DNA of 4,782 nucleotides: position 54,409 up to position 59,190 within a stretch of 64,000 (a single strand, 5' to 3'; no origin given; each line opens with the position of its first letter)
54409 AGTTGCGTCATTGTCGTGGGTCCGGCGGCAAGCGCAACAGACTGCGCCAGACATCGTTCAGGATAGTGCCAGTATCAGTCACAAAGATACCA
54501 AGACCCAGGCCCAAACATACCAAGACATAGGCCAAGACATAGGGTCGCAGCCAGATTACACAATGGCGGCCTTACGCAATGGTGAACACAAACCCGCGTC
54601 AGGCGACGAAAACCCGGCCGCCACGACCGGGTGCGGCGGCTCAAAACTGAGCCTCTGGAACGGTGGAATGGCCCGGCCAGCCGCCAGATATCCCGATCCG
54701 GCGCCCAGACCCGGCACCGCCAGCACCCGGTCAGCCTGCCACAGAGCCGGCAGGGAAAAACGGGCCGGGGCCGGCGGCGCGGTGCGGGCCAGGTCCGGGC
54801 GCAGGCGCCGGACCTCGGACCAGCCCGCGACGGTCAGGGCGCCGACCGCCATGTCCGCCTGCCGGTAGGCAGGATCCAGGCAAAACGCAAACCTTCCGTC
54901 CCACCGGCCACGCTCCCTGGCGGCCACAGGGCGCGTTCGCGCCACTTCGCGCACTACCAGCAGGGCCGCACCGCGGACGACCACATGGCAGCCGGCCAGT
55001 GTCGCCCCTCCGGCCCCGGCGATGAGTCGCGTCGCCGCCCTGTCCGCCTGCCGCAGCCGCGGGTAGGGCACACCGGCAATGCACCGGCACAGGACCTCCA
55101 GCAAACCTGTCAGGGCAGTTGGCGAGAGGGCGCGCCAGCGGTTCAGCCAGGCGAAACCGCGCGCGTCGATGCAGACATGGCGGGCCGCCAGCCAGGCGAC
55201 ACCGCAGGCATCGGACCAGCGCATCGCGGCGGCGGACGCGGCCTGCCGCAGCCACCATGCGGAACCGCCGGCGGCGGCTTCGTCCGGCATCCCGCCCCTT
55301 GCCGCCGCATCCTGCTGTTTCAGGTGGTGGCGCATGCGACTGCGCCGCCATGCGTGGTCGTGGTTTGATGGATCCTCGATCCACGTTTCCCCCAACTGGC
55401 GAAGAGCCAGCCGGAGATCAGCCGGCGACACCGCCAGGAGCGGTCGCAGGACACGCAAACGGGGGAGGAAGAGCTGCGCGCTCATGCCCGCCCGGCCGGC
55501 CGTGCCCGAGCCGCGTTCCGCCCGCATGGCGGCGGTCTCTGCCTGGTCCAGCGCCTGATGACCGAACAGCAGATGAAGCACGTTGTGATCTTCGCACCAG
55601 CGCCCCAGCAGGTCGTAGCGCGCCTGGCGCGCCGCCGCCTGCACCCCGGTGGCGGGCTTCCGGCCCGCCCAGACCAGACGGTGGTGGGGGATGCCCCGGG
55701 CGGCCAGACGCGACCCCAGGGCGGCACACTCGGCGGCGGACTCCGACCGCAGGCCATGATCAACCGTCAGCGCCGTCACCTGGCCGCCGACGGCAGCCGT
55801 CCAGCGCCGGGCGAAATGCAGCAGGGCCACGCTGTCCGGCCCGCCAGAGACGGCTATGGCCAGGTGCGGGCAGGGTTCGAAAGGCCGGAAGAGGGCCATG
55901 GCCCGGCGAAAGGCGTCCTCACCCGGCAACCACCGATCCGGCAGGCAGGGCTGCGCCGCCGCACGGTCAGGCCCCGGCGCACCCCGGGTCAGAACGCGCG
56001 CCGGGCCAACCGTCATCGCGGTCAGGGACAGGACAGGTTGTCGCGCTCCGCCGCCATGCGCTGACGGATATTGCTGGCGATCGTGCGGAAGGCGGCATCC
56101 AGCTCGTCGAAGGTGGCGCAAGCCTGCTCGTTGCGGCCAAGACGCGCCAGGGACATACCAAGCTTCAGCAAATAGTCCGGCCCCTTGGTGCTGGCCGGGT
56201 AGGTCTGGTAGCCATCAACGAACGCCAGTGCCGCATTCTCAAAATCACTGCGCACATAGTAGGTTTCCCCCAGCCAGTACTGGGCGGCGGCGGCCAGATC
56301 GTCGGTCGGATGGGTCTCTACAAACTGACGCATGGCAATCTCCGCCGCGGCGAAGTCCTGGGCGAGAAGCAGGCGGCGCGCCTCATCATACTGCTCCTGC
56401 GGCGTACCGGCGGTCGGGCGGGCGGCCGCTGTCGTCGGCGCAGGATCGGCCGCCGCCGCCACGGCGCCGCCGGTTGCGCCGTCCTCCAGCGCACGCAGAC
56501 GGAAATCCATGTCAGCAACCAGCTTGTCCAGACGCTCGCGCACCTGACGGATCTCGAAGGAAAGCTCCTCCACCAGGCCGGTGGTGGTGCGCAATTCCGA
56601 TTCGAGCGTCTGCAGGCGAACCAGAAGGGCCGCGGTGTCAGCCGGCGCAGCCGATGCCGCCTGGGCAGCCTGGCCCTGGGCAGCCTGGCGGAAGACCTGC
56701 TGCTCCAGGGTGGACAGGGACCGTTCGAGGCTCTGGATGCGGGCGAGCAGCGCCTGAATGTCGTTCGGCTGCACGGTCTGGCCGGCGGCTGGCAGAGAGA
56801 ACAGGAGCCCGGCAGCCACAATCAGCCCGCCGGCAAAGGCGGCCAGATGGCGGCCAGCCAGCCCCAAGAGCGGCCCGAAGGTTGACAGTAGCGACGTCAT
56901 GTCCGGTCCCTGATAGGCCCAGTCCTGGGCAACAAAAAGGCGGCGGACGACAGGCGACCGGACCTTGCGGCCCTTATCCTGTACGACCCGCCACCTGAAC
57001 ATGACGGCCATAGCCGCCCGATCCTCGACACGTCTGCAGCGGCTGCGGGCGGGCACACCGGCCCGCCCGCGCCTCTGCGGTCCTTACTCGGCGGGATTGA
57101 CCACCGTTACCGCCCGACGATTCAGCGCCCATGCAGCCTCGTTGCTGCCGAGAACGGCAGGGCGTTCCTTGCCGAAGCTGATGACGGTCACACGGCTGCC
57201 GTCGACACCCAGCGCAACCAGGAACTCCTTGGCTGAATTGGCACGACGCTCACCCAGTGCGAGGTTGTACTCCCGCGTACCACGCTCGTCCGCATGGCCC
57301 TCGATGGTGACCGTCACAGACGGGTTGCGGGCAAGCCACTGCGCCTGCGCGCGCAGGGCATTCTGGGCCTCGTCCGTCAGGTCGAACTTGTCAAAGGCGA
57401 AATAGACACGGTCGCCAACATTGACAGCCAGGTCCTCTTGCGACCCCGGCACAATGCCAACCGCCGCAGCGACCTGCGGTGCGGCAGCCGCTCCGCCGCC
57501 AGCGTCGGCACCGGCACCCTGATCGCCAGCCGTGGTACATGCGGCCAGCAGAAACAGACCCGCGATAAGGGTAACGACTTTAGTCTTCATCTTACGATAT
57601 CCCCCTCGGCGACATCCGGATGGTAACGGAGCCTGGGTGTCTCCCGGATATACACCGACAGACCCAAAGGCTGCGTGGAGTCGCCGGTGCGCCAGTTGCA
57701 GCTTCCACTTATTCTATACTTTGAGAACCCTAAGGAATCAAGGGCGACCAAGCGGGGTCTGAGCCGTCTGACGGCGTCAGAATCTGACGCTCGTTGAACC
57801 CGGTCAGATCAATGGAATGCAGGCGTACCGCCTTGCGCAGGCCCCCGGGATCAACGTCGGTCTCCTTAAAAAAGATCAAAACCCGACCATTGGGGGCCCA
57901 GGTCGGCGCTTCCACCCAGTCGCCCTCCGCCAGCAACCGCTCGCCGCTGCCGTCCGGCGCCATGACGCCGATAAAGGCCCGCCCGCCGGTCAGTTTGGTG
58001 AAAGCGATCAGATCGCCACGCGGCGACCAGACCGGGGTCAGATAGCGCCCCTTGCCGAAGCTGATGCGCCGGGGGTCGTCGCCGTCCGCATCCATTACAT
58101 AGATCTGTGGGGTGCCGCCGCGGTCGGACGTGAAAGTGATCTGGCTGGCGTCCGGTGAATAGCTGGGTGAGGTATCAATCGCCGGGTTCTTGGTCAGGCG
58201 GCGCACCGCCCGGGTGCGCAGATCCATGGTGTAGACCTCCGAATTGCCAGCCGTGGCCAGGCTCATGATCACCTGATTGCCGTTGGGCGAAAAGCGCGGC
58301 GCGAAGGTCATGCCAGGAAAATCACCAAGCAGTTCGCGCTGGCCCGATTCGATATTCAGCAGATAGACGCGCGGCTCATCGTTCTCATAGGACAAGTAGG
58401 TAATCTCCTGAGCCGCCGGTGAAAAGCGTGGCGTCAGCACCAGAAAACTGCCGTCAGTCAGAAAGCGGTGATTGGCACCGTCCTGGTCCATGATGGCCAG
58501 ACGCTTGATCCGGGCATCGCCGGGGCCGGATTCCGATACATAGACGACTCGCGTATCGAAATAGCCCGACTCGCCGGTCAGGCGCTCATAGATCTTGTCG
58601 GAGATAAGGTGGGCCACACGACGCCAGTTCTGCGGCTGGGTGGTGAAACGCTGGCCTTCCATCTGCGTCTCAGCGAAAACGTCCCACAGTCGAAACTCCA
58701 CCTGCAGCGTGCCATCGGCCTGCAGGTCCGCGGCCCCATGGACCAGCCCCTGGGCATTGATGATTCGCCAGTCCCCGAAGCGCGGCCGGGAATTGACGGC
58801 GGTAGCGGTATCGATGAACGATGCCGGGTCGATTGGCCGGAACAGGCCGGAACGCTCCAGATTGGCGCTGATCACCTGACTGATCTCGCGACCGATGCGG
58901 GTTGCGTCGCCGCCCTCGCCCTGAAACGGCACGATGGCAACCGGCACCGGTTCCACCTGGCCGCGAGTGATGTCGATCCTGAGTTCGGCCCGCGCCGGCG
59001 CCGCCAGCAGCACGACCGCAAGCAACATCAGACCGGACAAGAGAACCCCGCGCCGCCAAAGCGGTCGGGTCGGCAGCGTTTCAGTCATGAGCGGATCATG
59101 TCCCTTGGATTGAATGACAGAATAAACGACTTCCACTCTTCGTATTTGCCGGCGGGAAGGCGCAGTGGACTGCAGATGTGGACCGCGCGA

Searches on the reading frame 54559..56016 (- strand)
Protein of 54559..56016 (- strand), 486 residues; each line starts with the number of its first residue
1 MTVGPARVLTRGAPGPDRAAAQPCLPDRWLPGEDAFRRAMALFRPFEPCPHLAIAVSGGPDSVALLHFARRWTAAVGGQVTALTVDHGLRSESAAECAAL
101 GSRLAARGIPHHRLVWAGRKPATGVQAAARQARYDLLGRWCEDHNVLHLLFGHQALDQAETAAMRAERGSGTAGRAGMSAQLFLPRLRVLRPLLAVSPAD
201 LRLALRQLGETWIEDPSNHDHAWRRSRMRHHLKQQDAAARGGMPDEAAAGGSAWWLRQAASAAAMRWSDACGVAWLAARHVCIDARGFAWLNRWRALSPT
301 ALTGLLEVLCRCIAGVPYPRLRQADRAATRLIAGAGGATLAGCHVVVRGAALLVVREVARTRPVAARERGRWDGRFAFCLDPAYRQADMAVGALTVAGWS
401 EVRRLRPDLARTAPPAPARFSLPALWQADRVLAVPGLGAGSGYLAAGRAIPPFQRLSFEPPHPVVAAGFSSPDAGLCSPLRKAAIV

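Call 26: search_protein_families(library=pfam, proteins=[window:54559-56016:-], max_evalue=0.00001)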
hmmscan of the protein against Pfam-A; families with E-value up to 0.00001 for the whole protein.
window:54559-56016:- (486 aa): 1 family
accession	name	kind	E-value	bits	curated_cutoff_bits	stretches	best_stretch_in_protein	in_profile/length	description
PF01171.26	ATP_bind_3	-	8.3e-41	140.1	27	1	52-230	2-181/182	PP-loop family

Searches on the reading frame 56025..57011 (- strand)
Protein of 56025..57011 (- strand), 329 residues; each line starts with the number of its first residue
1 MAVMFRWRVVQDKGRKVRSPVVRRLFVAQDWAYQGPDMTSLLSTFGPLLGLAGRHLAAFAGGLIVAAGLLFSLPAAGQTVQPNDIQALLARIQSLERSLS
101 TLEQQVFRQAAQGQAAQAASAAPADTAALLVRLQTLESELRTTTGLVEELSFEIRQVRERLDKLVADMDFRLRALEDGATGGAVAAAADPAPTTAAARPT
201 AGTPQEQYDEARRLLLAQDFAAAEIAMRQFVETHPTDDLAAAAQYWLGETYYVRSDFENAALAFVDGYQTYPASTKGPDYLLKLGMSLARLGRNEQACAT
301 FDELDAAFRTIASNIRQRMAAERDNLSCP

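Call 24: find_encoding_contigs(protein=window:56025-57011:-, flank=10000, max_places=1)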
Protein window:56025-57011:- (329 aa): no gene with exactly this product is on record in the collection.

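Call 26: search_protein_families(library=pfam, proteins=[window:56025-57011:-], max_evalue=0.00001)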
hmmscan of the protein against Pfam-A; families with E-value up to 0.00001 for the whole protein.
window:56025-57011:- (329 aa): 1 family
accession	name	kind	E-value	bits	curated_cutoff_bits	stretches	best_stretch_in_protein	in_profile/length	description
PF16331.10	TolA_bind_tri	-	1.7e-06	28.4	30.1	0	127-179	21-73/76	TolA binding protein trimerisation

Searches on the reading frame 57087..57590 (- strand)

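Call 26: search_protein_families(library=pfam, proteins=[window:57087-57590:-], max_evalue=0.00001)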
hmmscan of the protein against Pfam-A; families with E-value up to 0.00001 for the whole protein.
window:57087-57590:- (168 aa): 1 family
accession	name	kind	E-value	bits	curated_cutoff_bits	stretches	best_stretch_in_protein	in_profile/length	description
PF00691.25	OmpA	-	1.8e-21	76.7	27.2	1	63-152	1-92/98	OmpA family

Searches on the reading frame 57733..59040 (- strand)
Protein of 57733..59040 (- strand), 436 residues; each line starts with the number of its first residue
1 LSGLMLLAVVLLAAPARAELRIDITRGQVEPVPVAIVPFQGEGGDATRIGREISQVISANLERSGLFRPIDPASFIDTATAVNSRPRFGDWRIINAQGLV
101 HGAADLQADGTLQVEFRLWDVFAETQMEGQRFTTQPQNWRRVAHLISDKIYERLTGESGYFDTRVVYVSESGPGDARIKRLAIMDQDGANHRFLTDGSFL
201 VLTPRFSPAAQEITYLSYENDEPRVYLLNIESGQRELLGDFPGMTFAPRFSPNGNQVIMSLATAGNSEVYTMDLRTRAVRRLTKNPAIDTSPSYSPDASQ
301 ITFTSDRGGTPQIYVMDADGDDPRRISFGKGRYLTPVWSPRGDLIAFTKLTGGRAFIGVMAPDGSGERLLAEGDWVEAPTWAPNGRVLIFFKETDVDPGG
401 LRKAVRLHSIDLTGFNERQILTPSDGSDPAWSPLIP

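Call 27: search_protein_families(library=pfam, proteins=[window:57733-59040:-], max_evalue=0.00001)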
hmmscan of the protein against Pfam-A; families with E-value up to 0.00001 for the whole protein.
window:57733-59040:- (436 aa): 3 families
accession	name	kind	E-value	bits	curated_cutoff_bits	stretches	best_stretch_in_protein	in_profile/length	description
PF04052.18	TolB_N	-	1.5e-33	115.5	22.4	1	20-127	1-106/106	TolB amino-terminal domain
PF07676.18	PD40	-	1.9e-20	72.7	20.9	1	279-315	1-38/38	WD40-like Beta Propeller Repeat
PF00930.27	DPPIV_N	-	1.6e-08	34.1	22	0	162-261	247-347/354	Dipeptidyl peptidase IV (DPP IV) N-terminal region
